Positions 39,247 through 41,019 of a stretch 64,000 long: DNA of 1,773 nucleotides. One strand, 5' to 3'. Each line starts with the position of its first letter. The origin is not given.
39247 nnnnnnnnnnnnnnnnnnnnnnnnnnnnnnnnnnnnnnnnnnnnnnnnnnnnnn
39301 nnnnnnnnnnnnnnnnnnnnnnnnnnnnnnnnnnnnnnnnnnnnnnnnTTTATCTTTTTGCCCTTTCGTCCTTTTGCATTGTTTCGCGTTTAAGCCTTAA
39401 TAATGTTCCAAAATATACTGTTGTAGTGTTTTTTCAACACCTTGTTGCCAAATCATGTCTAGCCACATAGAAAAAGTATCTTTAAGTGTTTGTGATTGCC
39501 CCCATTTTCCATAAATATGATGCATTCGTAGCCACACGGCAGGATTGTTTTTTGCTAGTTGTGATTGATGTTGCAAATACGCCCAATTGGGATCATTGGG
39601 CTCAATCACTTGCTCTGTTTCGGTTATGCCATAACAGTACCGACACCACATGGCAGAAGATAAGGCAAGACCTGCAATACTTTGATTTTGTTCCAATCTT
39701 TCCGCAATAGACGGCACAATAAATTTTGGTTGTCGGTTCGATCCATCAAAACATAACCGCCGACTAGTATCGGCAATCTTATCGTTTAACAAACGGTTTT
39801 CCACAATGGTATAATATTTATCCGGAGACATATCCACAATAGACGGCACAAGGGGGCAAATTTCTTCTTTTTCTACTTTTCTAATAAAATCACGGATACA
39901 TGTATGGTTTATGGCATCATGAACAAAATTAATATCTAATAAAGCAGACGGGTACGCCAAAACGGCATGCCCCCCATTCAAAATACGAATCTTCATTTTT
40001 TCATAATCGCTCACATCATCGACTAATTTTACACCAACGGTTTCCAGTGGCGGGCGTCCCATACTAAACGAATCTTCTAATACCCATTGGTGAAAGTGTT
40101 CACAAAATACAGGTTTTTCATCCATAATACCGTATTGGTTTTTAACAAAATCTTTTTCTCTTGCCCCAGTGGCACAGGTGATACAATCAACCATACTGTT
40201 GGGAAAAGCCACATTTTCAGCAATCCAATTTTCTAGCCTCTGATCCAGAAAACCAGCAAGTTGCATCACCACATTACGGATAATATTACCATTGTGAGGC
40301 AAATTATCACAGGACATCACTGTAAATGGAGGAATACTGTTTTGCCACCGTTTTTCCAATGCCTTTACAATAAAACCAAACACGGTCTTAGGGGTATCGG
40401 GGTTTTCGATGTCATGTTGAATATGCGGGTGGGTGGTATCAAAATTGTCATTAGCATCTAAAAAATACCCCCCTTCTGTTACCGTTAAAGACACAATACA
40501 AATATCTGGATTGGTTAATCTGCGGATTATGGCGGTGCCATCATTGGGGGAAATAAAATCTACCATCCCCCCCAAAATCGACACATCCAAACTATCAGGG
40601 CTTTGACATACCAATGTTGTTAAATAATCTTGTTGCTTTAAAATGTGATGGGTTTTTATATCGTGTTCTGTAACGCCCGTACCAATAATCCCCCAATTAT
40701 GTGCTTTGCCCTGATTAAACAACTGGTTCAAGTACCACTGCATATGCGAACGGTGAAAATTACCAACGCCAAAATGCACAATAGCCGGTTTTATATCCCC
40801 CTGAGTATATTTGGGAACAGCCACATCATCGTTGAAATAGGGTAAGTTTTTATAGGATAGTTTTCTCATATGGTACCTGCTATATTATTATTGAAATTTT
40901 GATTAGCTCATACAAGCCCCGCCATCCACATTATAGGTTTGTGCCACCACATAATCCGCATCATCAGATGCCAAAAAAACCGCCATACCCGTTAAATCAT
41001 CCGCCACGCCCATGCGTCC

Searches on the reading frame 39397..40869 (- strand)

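Call 8: search_protein_families(library=pfam, proteins=[window:39397-40869:-], max_evalue=0.001)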
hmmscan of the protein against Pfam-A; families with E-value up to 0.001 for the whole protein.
window:39397-40869:- (490 aa): 2 families
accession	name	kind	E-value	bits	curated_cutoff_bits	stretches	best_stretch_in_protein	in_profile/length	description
PF08125.19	Mannitol_dh_C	-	2.7e-50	170.9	30.7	1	285-468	1-184/190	Mannitol dehydrogenase C-terminal domain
PF01232.29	Mannitol_dh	-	3e-48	164.9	27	1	29-276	2-198/199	Mannitol dehydrogenase Rossmann domain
